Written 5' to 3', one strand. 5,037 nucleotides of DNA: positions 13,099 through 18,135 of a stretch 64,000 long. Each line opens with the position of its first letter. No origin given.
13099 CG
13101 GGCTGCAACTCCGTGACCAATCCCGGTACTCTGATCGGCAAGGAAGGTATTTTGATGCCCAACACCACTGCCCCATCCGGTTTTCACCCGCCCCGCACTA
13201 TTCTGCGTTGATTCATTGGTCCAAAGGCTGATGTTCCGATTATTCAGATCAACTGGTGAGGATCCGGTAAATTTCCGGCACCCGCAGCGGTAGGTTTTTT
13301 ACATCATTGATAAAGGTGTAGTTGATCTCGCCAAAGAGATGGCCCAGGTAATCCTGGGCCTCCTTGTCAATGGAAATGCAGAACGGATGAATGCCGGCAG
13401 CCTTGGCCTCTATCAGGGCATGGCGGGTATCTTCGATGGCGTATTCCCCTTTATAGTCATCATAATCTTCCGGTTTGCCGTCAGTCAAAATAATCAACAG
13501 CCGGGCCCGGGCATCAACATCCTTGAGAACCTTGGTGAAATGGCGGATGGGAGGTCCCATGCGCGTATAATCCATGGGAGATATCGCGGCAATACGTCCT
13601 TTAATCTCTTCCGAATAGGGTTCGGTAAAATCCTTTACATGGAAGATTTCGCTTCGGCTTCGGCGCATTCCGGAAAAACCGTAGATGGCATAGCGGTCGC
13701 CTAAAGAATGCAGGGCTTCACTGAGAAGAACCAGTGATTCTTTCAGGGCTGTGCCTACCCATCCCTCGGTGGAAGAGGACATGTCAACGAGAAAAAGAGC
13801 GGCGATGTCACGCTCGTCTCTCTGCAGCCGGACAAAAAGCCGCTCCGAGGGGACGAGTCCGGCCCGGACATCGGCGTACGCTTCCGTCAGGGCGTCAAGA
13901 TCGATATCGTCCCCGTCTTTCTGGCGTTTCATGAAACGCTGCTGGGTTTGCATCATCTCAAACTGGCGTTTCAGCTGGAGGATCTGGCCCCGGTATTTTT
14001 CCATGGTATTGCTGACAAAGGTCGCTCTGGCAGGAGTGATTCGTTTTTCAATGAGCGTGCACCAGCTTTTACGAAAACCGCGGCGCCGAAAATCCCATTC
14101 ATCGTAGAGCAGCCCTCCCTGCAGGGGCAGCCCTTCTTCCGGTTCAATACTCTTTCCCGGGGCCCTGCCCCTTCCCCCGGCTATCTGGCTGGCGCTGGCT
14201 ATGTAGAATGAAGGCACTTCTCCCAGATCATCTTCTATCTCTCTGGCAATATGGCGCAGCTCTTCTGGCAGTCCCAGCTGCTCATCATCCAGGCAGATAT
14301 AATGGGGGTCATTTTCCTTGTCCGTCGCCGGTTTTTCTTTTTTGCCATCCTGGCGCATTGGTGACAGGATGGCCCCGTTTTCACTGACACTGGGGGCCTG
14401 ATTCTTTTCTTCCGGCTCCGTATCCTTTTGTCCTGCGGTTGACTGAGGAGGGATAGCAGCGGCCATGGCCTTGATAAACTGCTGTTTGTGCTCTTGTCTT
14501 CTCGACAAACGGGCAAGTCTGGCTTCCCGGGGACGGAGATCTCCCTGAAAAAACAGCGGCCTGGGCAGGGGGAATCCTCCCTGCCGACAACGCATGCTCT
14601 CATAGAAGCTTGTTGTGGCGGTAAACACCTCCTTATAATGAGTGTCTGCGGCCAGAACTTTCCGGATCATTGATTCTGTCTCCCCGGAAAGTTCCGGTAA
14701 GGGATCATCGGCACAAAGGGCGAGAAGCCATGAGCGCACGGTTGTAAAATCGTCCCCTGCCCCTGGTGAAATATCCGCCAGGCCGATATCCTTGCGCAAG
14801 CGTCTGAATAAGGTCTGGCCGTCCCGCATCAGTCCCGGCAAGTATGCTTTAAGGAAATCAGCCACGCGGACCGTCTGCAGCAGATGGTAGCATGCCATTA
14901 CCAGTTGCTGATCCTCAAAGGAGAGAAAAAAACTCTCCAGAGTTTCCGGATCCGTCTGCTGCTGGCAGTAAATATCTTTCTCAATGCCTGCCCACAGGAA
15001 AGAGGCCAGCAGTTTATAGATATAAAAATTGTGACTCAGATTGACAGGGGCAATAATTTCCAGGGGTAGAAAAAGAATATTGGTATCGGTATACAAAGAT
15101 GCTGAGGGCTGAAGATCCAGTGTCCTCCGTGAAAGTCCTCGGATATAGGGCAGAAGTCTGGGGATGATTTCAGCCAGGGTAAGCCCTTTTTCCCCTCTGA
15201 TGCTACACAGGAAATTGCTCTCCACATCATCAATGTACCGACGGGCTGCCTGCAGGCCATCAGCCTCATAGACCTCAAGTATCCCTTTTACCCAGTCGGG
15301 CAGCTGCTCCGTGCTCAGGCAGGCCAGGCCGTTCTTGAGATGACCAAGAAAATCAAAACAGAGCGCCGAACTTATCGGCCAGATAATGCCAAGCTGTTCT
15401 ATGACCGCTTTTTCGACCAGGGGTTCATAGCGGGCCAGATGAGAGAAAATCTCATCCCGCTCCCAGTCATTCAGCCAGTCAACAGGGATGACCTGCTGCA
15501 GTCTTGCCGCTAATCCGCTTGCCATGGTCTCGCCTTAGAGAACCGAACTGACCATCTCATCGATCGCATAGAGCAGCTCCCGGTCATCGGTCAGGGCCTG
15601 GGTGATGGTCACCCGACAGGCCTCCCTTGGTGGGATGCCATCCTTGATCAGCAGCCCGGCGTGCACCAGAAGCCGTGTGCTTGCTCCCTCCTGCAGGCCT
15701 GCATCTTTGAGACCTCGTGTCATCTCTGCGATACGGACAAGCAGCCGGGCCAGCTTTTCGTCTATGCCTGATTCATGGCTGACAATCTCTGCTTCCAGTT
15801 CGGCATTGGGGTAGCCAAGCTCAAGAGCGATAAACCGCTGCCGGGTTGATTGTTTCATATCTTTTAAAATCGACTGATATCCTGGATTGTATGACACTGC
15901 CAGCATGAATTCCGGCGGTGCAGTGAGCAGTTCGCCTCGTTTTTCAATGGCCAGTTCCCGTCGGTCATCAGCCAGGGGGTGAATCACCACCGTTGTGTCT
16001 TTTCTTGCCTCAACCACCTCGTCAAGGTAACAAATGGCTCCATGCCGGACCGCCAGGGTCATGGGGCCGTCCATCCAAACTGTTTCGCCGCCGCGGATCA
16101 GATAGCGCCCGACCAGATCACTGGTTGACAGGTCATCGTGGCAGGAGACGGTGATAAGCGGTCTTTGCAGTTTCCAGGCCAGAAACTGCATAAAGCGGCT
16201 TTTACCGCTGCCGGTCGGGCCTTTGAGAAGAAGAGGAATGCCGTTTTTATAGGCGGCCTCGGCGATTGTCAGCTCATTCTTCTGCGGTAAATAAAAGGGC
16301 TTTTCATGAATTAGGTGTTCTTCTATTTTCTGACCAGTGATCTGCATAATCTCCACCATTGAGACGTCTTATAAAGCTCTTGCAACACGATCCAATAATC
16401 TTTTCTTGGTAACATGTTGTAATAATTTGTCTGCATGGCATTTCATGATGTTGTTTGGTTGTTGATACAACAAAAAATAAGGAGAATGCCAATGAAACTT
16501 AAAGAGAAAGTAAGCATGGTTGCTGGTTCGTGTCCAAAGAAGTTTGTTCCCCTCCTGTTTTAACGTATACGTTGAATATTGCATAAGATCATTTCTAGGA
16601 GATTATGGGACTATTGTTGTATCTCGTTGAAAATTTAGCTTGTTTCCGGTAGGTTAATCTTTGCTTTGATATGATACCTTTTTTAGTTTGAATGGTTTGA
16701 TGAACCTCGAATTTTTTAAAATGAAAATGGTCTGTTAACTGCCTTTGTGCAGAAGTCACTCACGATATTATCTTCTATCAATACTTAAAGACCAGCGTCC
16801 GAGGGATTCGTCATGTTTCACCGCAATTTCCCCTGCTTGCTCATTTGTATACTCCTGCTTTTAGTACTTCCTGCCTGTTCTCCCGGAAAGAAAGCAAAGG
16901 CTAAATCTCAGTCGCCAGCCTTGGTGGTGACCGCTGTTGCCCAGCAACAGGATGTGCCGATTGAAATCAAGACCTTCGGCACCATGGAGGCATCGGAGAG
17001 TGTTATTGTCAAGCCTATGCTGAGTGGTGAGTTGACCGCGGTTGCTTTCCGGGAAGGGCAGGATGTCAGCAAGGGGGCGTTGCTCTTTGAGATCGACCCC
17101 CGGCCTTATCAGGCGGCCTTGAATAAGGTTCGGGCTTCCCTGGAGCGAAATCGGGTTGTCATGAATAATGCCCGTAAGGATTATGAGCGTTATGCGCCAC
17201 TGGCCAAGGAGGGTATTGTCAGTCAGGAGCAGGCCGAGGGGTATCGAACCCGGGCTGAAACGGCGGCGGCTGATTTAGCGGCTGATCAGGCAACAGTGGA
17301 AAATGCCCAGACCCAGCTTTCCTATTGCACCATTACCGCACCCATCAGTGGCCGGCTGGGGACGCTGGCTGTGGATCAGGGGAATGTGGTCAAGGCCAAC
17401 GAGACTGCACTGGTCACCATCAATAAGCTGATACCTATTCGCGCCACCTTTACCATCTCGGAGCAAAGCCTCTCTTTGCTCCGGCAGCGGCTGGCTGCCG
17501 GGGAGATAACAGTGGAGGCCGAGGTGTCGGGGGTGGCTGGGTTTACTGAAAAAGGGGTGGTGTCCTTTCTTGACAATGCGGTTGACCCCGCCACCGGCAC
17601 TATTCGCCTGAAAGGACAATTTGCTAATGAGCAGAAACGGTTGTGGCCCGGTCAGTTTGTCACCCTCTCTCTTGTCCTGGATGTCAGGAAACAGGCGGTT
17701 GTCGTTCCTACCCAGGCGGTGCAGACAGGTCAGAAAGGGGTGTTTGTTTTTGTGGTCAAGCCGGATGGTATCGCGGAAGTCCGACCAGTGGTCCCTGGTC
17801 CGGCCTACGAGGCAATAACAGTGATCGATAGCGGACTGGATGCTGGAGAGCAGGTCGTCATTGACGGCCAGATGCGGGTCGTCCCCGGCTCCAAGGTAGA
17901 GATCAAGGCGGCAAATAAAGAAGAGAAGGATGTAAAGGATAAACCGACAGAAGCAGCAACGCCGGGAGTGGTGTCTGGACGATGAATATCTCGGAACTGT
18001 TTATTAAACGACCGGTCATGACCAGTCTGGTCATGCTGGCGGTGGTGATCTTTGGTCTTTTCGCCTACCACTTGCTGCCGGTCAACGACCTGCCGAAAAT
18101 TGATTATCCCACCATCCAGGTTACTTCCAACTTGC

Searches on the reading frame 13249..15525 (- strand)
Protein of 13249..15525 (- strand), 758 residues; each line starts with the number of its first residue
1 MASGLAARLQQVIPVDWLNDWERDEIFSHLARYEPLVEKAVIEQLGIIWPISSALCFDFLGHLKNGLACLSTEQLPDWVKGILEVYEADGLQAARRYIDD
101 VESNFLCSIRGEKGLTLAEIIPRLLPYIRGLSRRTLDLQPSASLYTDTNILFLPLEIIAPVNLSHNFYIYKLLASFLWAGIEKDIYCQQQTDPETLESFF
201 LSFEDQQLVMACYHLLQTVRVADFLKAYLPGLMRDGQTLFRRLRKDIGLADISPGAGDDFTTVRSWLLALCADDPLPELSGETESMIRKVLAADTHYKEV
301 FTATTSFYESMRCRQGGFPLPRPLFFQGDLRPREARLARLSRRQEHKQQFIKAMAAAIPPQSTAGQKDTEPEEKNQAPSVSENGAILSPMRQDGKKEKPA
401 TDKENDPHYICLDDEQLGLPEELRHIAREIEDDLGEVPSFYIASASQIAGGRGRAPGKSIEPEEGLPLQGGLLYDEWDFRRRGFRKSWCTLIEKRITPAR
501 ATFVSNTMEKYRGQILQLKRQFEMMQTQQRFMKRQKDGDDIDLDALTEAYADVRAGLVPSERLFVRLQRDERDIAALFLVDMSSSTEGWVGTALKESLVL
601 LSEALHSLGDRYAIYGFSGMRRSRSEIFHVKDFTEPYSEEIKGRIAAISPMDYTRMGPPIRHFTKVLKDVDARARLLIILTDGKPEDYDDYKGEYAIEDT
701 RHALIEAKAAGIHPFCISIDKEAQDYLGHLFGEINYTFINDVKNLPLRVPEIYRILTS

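Call 56: search_protein_families(library=pfam, proteins=[window:13249-15525:-], max_evalue=0.00001)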
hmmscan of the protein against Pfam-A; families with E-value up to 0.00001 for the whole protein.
window:13249-15525:- (758 aa): 1 family
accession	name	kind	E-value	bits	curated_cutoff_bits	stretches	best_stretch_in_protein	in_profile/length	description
PF00092.34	VWA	-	1.1e-06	29.4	23.8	1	578-731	4-151/174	von Willebrand factor type A domain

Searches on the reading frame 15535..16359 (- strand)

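Call 56: search_protein_families(library=pfam, proteins=[window:15535-16359:-], max_evalue=0.00001)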
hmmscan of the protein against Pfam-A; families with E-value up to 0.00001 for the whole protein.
window:15535-16359:- (274 aa): 3 families
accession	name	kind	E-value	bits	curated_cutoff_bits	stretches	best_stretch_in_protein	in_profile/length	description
PF07728.20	AAA_5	-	2.4e-30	105.8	22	1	42-176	1-139/139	AAA domain (dynein-related subfamily)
PF08406.16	CbbQ_C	-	2.4e-30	105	20.6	1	189-272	1-84/85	CbbQ/NirQ/NorQ C-terminal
PF01078.27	Mg_chelatase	-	4.5e-06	26.7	20.3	0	74-173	82-172/207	Magnesium chelatase, subunit ChlI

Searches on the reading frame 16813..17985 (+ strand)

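Call 56: search_protein_families(library=pfam, proteins=[window:16813-17985:+], max_evalue=0.00001)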
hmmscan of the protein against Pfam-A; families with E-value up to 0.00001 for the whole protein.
window:16813-17985:+ (390 aa): 3 families
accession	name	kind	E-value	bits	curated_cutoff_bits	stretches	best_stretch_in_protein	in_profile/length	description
PF16576.10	HlyD_D23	-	1.2e-17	64.4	30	1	51-283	5-214/214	Barrel-sandwich domain of CusB or HlyD membrane-fusion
PF13437.12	HlyD_3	-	3.4e-08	34.6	22.2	1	173-280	1-106/106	HlyD family secretion protein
PF13533.13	Biotin_lipoyl_2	-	8.7e-07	29.1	29.8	0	66-95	3-32/32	Biotin-lipoyl like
